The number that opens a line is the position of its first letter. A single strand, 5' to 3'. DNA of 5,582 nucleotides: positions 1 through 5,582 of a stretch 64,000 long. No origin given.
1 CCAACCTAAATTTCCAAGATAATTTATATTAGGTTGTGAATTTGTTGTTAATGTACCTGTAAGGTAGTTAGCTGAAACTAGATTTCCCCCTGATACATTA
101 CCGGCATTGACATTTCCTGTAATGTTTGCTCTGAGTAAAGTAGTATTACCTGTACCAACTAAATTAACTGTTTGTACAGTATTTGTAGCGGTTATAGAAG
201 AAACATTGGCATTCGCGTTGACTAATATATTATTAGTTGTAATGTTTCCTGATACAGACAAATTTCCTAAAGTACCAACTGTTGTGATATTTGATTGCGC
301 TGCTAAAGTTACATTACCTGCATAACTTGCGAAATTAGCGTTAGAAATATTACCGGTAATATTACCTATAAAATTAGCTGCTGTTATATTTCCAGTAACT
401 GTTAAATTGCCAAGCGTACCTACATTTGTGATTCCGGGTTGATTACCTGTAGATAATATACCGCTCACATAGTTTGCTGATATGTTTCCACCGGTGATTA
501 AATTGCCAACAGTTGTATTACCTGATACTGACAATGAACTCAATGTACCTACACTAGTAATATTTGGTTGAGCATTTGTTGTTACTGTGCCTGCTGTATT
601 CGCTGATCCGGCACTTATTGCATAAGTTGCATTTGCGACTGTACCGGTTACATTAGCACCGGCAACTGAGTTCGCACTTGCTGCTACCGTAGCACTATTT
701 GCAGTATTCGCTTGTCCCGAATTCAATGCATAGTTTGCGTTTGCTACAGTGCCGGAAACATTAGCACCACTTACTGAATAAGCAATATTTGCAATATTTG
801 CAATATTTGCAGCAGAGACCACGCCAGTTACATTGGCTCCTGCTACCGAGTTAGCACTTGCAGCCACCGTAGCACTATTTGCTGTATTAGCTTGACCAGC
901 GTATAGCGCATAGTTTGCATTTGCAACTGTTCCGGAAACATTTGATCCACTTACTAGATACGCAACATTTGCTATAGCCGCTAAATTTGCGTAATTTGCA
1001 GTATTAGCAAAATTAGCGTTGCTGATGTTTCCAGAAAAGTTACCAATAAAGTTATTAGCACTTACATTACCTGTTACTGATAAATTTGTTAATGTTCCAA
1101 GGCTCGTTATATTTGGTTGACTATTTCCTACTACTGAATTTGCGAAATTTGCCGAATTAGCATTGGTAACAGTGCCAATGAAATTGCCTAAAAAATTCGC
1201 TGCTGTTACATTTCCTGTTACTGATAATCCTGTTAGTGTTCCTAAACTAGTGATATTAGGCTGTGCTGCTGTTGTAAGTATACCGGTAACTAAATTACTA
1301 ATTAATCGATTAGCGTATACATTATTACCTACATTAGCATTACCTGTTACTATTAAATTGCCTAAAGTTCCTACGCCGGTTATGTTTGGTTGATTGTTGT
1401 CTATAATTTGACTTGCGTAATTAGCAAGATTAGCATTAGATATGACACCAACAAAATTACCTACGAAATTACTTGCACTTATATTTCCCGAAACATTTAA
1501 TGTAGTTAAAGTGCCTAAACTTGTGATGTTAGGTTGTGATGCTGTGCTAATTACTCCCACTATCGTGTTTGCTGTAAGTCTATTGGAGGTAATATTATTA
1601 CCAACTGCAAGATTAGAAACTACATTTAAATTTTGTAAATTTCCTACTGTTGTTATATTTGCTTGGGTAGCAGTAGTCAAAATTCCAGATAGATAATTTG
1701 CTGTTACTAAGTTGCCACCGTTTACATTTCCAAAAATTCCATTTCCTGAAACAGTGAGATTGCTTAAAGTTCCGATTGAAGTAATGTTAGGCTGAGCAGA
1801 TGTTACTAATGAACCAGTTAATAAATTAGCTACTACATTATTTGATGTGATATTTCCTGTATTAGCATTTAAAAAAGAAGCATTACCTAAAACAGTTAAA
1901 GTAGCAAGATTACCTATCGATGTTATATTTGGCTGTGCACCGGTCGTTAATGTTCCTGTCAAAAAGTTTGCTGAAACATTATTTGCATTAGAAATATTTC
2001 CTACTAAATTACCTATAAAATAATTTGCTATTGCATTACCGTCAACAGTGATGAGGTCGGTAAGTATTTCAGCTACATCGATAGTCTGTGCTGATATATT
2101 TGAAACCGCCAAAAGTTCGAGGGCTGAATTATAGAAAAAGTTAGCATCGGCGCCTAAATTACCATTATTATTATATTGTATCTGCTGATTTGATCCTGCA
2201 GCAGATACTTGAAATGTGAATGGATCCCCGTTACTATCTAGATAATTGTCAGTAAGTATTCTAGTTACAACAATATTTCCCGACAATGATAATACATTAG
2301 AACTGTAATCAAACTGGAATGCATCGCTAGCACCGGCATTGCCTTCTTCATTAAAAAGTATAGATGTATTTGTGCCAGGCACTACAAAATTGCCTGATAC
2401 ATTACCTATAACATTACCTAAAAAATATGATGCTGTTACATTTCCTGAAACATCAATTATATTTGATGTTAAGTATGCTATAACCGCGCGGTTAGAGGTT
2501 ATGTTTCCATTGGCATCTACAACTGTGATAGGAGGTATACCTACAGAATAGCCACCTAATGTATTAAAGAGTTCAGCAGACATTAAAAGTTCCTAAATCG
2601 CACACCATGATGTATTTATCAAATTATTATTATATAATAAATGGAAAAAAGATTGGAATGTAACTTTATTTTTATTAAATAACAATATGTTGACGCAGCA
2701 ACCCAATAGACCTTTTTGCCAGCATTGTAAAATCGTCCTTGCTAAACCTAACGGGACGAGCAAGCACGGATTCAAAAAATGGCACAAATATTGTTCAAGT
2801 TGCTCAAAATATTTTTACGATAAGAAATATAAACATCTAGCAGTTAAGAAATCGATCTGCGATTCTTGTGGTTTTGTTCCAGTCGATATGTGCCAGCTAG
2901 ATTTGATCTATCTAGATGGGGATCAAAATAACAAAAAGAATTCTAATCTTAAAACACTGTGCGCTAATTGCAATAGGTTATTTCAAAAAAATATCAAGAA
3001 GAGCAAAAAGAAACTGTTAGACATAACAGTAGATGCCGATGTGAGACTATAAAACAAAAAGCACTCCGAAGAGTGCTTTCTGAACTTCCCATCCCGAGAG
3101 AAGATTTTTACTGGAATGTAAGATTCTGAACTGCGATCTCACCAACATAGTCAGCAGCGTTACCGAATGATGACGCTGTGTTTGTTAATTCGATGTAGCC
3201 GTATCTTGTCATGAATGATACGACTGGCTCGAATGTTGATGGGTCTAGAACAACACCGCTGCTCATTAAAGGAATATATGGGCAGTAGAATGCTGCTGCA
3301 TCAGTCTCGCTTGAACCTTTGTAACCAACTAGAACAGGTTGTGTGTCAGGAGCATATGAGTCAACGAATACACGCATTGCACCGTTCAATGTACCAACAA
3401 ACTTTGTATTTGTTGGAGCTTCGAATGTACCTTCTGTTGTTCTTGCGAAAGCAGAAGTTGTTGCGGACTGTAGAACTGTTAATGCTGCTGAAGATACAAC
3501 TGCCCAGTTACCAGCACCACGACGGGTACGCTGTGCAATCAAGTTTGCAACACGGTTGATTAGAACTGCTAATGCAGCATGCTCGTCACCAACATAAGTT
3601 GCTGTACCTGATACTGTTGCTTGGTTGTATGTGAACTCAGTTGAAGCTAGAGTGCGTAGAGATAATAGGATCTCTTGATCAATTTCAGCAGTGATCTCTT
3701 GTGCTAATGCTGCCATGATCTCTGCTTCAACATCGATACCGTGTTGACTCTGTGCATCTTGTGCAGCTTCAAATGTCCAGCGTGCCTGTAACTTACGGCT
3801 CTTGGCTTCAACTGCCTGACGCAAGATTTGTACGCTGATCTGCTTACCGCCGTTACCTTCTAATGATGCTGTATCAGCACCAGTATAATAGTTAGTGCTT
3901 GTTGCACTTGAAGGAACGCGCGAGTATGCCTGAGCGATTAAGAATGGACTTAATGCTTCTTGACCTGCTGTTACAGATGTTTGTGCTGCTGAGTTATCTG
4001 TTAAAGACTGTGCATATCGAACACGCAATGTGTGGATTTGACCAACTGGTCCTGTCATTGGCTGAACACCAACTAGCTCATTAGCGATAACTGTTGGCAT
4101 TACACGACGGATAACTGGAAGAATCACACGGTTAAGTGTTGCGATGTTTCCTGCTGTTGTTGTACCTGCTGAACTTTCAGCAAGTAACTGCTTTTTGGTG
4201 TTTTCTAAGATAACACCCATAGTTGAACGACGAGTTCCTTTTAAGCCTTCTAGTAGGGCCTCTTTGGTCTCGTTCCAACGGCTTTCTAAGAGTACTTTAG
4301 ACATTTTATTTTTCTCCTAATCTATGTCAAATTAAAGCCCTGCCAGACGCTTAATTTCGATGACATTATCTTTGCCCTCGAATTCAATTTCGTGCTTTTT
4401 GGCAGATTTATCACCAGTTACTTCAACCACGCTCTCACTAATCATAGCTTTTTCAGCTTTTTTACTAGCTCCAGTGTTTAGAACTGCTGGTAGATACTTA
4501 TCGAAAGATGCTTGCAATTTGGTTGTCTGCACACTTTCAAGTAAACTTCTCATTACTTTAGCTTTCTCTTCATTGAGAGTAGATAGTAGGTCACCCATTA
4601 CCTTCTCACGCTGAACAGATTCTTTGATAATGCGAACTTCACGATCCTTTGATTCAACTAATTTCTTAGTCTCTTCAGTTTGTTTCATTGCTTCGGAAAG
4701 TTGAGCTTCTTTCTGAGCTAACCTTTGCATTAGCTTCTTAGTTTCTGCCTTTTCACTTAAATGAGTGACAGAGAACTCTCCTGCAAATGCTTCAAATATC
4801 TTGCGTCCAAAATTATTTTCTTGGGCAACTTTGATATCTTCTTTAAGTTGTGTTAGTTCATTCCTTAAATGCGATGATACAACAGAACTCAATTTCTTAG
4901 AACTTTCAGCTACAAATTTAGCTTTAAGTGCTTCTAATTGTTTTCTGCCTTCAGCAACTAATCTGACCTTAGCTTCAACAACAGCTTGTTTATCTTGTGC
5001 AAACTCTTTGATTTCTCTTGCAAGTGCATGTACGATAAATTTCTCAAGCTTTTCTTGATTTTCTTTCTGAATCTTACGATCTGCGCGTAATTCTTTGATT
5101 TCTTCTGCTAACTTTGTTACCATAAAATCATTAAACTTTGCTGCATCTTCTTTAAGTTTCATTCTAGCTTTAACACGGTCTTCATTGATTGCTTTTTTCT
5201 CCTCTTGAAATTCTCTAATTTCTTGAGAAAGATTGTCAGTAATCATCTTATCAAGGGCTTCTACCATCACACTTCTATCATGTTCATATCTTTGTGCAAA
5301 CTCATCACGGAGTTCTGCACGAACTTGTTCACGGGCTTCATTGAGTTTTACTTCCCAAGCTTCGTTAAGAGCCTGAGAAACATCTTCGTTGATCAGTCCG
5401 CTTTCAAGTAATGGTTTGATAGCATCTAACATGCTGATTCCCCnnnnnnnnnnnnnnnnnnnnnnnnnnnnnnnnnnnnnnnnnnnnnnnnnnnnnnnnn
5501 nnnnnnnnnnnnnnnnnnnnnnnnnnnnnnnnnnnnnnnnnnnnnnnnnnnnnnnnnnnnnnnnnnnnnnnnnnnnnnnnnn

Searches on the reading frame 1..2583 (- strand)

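Call 33: search_protein_families(library=phrogs, proteins=[window:1-2583:-], max_evalue=0.001)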
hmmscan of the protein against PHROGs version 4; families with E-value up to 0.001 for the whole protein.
window:1-2583:- (861 aa): 1 family
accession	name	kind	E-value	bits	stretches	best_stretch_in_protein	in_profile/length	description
phrog_6942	-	tail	1.5e-07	31.6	2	341-370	323-352/708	tail fiber protein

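Call 34: search_protein_families(library=pfam, proteins=[window:1-2583:-], max_evalue=0.001)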
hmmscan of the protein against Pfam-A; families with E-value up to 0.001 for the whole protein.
window:1-2583:- (861 aa): 1 family
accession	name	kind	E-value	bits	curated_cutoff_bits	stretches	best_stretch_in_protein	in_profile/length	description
PF08881.15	CVNH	-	0.00054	21.1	24.5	0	732-764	33-65/102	CVNH domain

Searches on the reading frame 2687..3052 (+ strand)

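Call 33: search_protein_families(library=phrogs, proteins=[window:2687-3052:+], max_evalue=0.001)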
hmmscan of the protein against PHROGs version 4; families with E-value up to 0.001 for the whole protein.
window:2687-3052:+ (121 aa): 3 families
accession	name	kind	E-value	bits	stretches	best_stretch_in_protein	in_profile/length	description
phrog_2255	-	DNA, RNA and nucleotide metabolism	9.9e-06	26.1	1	8-116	53-185/211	HNH endonuclease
phrog_1271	-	DNA, RNA and nucleotide metabolism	6.9e-05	23.4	1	11-109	215-325/361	HNH endonuclease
phrog_1571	-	DNA, RNA and nucleotide metabolism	0.00037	21.4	1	72-109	66-103/128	HNH endonuclease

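Call 34: search_protein_families(library=pfam, proteins=[window:2687-3052:+], max_evalue=0.001)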
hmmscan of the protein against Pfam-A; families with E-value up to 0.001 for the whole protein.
window:2687-3052:+ (121 aa): 0 families

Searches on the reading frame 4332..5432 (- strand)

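Call 33: search_protein_families(library=phrogs, proteins=[window:4332-5432:-], max_evalue=0.001)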
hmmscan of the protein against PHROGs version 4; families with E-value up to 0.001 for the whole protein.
window:4332-5432:- (366 aa): 1 family
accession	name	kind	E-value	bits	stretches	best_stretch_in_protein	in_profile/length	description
phrog_10922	-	unknown function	6.4e-85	286.4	1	7-356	6-357/375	-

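Call 34: search_protein_families(library=pfam, proteins=[window:4332-5432:-], max_evalue=0.001)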
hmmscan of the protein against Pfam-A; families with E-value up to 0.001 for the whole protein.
window:4332-5432:- (366 aa): 0 families
